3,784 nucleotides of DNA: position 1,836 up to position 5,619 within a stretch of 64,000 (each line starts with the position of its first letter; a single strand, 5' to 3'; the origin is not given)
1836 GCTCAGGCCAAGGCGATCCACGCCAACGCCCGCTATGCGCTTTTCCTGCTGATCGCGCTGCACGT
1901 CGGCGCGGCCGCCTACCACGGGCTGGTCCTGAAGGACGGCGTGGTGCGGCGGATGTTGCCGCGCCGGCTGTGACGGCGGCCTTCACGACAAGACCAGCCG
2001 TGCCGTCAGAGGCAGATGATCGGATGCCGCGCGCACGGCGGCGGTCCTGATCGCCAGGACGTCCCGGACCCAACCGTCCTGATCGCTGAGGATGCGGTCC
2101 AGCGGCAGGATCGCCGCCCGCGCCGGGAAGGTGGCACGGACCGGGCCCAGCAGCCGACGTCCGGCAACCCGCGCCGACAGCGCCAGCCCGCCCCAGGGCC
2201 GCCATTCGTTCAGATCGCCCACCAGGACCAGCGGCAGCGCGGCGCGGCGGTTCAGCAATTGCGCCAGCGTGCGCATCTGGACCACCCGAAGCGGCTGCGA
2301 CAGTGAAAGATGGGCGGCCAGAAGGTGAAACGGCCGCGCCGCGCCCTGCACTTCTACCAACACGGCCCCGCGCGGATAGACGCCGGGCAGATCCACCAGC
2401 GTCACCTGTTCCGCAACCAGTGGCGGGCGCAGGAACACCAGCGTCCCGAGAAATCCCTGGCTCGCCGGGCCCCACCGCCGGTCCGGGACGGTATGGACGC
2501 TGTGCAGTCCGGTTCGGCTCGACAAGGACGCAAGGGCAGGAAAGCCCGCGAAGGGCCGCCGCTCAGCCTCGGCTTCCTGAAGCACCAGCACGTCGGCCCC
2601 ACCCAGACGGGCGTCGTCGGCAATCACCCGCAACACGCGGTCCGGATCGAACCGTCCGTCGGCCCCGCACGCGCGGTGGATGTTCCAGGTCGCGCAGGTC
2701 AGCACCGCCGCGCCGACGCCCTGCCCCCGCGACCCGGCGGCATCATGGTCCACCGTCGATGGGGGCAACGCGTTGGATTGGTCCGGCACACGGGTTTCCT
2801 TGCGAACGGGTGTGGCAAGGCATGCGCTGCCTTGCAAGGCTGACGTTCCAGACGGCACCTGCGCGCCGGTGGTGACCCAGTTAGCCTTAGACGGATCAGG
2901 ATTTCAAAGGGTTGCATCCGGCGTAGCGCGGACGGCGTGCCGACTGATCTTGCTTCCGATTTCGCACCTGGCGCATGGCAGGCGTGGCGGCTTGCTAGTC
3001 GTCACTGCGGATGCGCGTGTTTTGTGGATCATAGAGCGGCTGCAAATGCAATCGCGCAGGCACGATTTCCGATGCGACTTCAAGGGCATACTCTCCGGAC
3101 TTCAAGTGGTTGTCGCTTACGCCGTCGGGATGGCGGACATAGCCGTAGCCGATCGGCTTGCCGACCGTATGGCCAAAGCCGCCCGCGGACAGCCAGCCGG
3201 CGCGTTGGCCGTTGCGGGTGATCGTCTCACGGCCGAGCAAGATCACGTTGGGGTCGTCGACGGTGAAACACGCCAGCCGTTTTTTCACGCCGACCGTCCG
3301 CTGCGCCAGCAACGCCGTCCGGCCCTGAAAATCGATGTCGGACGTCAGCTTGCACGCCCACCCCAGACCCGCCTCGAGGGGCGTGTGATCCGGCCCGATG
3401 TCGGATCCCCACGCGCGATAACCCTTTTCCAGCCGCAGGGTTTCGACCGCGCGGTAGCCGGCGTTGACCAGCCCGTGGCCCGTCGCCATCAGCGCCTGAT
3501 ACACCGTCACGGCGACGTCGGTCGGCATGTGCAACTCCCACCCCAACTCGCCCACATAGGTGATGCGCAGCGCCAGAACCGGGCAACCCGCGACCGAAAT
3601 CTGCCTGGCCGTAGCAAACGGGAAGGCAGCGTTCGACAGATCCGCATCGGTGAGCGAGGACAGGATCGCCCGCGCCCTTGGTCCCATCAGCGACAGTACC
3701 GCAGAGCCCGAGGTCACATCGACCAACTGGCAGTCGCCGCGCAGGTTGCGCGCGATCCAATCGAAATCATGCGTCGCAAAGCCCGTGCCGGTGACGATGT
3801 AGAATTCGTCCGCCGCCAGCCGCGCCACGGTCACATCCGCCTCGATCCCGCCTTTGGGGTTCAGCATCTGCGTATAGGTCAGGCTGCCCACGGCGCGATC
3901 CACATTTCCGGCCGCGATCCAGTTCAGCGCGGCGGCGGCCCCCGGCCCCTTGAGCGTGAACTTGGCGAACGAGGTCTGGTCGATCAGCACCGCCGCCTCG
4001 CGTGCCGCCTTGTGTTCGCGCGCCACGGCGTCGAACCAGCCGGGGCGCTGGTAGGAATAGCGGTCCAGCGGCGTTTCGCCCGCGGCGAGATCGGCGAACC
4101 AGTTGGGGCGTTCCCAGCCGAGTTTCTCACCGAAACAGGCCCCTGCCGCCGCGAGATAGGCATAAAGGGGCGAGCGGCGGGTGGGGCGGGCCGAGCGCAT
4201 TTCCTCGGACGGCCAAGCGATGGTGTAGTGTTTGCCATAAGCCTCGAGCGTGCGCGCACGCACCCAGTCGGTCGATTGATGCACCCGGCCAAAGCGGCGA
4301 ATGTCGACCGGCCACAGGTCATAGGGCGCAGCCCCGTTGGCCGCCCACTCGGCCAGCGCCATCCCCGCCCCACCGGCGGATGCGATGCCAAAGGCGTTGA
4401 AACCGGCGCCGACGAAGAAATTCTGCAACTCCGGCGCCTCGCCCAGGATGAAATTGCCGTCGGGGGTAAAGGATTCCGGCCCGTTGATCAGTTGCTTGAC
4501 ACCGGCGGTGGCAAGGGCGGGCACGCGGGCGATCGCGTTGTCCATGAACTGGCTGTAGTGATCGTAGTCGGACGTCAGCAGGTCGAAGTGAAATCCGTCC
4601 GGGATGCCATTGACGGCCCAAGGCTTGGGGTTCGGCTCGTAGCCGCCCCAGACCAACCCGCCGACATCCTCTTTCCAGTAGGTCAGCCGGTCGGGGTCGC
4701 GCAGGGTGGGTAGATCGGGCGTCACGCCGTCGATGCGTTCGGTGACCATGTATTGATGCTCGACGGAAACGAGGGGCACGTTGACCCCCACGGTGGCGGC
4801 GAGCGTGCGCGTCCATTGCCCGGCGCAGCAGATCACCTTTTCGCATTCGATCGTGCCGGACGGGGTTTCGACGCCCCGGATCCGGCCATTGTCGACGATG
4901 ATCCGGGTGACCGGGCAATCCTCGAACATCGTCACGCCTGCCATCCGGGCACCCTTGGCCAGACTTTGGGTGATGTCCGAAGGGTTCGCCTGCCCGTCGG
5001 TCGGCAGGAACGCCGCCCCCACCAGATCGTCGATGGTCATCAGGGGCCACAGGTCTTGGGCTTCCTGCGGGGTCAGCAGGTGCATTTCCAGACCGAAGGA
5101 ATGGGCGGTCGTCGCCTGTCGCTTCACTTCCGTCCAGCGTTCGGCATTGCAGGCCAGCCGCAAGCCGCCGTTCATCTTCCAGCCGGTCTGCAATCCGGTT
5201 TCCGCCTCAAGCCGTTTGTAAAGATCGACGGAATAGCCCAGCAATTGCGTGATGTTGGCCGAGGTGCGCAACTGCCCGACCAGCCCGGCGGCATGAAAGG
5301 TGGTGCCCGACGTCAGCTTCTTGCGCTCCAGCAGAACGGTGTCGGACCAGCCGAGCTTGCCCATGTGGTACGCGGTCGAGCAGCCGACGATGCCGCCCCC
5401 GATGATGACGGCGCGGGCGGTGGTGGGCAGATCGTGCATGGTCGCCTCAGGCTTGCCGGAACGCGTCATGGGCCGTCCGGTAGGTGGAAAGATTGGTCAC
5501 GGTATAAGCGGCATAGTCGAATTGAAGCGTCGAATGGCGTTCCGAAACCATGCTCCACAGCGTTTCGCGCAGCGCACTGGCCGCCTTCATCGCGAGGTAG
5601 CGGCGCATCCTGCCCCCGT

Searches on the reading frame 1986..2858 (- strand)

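Call 43: search_protein_families(library=pfam, proteins=[window:1986-2858:-], max_evalue=0.00001)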
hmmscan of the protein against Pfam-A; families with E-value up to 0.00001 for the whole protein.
window:1986-2858:- (291 aa): 1 family
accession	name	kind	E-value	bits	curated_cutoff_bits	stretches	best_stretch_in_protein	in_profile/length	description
PF03372.29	Exo_endo_phos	-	3e-14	53.7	24.5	1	56-281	1-225/225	Endonuclease/Exonuclease/phosphatase family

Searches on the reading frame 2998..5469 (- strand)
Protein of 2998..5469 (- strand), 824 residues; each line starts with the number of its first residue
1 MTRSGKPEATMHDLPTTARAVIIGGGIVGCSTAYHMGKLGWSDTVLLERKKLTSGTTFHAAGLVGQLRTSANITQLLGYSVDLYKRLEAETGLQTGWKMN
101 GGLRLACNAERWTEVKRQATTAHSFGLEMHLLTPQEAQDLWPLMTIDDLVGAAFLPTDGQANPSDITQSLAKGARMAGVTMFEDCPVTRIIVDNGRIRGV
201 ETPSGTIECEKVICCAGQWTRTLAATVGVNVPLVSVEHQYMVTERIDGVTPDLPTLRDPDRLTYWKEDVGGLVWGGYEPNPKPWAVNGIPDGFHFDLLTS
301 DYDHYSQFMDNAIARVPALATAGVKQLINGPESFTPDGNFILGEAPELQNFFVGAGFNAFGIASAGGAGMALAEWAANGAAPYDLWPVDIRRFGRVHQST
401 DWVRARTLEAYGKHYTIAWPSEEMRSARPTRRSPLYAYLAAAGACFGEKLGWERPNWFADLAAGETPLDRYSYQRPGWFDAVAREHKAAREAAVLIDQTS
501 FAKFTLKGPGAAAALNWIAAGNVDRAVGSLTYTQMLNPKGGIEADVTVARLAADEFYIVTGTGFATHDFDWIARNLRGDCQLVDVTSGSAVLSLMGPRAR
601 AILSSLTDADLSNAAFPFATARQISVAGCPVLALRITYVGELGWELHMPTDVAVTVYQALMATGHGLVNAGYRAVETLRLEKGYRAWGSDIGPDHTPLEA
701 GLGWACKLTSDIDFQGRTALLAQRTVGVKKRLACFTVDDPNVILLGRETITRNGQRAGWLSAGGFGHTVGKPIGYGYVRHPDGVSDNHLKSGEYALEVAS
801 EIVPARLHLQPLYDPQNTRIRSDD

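Call 43: search_protein_families(library=pfam, proteins=[window:2998-5469:-], max_evalue=0.00001)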
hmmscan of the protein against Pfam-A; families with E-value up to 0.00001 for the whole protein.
window:2998-5469:- (824 aa): 6 families
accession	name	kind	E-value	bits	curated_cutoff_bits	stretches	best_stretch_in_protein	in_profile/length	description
PF01571.26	GCV_T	-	2.2e-78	263.5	25.6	1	435-705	1-255/255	Aminomethyltransferase folate-binding domain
PF01266.30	DAO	-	2.6e-69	234.9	27.9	1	20-375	2-353/353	FAD dependent oxidoreductase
PF16350.10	FAO_M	-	8.4e-21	74.4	27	1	378-433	1-56/56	FAD dependent oxidoreductase central domain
PF08669.17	GCV_T_C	-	1.7e-16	60.3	25.9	1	730-814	1-80/80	Glycine cleavage T-protein C-terminal barrel domain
PF00890.30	FAD_binding_2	-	1.6e-06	28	20.4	0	20-68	2-49/414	FAD binding domain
PF07992.20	Pyr_redox_2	-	3.5e-06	27.1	26.1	0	15-82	142-207/291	Pyridine nucleotide-disulphide oxidoreductase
